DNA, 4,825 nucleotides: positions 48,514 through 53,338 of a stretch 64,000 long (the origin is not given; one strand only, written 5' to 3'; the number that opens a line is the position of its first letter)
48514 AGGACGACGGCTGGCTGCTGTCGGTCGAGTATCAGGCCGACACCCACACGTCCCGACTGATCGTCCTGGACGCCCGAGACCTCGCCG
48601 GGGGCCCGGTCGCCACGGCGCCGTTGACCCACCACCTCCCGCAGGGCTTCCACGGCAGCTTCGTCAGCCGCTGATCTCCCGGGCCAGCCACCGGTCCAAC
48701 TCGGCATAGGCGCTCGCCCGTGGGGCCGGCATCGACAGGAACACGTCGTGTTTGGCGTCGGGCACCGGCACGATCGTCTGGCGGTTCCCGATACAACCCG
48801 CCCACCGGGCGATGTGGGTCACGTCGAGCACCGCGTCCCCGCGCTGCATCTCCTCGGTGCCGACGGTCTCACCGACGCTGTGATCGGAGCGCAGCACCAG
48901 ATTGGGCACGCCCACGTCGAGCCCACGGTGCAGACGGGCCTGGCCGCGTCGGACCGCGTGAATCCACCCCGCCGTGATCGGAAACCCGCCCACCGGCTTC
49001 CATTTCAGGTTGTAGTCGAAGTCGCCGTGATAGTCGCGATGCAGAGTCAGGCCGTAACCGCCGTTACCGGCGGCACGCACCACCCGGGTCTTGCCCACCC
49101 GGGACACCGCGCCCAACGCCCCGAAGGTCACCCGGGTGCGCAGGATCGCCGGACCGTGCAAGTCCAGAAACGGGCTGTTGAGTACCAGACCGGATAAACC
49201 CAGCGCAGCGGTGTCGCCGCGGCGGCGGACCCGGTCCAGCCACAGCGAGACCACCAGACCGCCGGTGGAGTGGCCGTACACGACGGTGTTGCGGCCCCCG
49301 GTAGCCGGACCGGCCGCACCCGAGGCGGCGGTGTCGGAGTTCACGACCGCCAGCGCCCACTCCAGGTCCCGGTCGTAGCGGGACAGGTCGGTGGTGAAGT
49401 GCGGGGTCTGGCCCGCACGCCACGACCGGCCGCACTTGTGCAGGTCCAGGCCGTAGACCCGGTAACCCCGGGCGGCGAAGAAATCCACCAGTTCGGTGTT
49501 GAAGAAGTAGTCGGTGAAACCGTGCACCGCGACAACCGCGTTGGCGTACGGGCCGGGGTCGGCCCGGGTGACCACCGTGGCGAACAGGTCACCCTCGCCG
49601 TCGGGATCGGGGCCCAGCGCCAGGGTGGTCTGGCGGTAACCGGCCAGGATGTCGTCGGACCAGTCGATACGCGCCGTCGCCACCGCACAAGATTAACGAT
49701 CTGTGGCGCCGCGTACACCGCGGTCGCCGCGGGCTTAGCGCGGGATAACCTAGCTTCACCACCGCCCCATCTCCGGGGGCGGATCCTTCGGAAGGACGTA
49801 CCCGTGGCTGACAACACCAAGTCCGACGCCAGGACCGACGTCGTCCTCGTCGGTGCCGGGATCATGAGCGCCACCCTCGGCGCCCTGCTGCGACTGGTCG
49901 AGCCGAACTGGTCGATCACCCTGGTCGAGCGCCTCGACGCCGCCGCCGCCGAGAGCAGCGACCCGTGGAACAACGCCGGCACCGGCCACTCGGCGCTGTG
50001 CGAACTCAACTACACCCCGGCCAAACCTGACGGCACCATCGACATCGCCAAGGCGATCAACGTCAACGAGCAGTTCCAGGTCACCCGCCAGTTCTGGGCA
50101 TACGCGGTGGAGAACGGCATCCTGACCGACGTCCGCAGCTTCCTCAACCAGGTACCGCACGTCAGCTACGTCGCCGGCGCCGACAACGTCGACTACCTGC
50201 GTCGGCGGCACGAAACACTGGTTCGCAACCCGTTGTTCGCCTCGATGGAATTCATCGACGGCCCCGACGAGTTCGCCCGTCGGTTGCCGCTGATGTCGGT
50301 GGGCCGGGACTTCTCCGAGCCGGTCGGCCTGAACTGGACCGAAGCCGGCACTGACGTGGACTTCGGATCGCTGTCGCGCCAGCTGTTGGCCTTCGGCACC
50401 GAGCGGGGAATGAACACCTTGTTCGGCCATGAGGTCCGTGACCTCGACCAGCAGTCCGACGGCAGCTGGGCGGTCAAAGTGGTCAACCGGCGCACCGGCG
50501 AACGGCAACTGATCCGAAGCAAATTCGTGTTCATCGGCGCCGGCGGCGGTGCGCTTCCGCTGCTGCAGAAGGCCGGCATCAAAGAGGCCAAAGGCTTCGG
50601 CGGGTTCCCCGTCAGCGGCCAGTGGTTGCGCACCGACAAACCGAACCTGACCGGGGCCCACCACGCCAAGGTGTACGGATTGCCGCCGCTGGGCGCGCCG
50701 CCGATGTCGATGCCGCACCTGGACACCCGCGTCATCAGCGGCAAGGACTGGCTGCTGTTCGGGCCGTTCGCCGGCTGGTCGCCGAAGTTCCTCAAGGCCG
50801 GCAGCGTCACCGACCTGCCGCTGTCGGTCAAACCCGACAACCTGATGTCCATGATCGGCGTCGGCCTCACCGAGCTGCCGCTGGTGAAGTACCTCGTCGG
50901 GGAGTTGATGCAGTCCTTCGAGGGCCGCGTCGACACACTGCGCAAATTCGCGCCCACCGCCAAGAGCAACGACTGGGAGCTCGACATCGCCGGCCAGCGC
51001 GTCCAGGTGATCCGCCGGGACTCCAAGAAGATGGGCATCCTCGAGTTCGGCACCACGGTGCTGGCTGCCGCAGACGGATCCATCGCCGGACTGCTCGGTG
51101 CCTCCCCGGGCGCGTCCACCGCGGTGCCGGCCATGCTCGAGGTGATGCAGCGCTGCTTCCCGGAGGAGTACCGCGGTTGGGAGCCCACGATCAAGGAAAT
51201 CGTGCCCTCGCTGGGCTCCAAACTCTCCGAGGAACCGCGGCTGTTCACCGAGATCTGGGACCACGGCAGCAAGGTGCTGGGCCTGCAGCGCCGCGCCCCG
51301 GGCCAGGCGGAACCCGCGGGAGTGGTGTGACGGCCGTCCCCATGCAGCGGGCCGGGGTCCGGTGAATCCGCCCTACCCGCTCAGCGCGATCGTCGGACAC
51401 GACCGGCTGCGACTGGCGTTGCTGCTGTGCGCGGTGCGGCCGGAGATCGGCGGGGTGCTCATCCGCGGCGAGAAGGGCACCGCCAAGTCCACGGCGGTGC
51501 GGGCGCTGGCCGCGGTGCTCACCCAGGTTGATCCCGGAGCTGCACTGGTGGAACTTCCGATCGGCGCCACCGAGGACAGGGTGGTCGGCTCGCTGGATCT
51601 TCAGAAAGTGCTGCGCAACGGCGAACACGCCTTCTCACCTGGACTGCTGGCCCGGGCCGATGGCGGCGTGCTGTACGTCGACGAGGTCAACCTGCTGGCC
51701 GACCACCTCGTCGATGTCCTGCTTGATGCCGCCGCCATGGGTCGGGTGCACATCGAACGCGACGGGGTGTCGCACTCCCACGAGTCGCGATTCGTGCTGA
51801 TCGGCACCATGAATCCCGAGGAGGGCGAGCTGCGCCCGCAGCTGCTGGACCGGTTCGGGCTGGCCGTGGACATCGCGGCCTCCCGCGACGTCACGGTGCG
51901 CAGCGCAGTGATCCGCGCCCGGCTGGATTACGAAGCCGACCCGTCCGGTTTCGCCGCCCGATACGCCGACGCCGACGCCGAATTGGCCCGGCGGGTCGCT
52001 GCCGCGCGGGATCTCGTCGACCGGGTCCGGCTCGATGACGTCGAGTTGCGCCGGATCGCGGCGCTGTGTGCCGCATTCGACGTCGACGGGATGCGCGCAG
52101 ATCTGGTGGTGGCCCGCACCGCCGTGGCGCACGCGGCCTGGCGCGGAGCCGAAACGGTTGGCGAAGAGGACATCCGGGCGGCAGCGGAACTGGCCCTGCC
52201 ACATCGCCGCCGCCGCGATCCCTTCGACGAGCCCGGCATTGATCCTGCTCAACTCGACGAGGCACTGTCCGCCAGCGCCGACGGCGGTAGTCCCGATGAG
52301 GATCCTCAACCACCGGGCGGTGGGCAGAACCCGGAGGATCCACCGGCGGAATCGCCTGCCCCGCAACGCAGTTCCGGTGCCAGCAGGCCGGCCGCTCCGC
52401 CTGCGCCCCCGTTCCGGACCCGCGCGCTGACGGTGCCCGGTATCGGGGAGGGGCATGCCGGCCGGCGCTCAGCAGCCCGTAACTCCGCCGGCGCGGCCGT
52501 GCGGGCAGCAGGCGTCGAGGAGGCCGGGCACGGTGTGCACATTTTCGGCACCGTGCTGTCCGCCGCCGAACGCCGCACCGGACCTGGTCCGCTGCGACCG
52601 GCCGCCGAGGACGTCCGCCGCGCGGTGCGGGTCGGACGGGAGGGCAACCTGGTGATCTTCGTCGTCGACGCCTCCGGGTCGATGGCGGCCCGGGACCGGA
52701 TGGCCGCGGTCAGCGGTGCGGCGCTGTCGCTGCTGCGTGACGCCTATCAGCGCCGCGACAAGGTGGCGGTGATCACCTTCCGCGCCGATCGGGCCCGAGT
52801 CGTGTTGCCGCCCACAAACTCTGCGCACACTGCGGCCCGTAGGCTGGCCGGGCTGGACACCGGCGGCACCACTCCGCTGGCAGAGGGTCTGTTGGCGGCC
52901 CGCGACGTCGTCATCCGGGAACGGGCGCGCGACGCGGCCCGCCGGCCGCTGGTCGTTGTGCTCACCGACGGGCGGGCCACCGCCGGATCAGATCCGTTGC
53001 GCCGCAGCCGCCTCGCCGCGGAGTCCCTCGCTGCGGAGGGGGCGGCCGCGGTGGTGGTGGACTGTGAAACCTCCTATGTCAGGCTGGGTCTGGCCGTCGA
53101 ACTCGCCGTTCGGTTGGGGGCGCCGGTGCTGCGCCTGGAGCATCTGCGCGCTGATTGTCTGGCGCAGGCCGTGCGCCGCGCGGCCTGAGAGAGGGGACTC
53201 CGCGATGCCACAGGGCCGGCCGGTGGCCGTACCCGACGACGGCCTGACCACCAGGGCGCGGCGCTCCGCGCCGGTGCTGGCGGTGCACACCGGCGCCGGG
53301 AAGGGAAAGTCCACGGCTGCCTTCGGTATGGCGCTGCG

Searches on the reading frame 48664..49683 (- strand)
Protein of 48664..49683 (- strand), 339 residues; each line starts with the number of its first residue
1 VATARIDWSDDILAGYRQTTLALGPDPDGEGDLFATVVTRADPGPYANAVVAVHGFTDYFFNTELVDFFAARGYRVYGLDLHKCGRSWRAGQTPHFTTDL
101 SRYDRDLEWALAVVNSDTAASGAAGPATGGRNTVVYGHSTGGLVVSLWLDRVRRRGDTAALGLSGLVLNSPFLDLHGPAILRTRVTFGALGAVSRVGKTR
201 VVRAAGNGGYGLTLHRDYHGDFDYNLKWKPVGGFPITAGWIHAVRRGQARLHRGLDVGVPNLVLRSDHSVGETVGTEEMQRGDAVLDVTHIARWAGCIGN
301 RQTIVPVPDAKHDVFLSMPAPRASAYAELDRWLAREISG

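Call 10: search_protein_families(library=pfam, proteins=[window:48664-49683:-], max_evalue=0.001)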
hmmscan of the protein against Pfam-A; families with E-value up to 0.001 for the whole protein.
window:48664-49683:- (339 aa): 3 families
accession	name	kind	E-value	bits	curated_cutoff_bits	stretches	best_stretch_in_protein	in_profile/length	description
PF12146.15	Hydrolase_4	-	1e-10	41.8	27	1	48-180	5-118/239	Serine aminopeptidase, S33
PF12697.13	Abhydrolase_6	-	1.8e-09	39.1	26.3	1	50-321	1-213/217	Alpha/beta hydrolase family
PF00561.26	Abhydrolase_1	-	4.3e-05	23.7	25.8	1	49-151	2-89/245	alpha/beta hydrolase fold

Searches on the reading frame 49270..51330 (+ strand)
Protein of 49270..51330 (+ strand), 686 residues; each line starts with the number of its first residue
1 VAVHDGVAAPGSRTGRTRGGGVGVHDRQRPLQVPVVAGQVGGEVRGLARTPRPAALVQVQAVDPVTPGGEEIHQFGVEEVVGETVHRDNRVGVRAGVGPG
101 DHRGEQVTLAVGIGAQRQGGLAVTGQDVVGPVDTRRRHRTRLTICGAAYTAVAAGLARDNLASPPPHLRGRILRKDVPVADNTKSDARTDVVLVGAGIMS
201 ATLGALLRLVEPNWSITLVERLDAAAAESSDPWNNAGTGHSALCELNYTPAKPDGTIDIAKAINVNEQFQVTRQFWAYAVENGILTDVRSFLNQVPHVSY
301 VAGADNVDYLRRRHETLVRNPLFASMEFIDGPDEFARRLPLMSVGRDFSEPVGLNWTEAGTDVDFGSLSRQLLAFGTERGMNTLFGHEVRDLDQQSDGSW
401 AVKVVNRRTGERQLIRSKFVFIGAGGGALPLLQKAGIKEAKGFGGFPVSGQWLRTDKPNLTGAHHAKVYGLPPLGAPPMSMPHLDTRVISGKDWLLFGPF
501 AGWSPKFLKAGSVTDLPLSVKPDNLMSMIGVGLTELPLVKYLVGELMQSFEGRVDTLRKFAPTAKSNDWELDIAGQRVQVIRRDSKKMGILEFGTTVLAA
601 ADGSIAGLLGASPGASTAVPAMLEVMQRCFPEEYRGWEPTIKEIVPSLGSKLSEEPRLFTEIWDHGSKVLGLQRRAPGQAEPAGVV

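Call 67: search_protein_families(library=pfam, proteins=[window:49270-51330:+], max_evalue=0.00001)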
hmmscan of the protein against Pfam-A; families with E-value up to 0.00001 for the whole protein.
window:49270-51330:+ (686 aa): 1 family
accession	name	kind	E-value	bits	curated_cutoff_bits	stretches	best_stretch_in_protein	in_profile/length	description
PF06039.21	Mqo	-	3.2e-220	732.2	27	1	188-672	2-489/489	Malate:quinone oxidoreductase (Mqo)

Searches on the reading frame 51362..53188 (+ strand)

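Call 67: search_protein_families(library=pfam, proteins=[window:51362-53188:+], max_evalue=0.00001)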
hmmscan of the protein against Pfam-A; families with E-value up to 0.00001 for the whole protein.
window:51362-53188:+ (608 aa): 6 families
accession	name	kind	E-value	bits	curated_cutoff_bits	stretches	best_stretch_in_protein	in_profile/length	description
PF13519.12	VWA_2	-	1e-16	61.9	27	1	431-537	1-106/107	von Willebrand factor type A domain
PF17863.7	AAA_lid_2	-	1e-15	57.6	22.7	1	231-298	3-71/74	AAA lid domain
PF07728.20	AAA_5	-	1e-13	51.9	22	1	31-165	1-139/139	AAA domain (dynein-related subfamily)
PF00092.34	VWA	-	2.9e-11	44.3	23.8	1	431-553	2-128/174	von Willebrand factor type A domain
PF01078.27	Mg_chelatase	-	7.9e-09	35.6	20.3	1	87-152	93-158/207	Magnesium chelatase, subunit ChlI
PF00493.29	MCM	-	4.6e-07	29.6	23.3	1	32-157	60-178/224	MCM P-loop domain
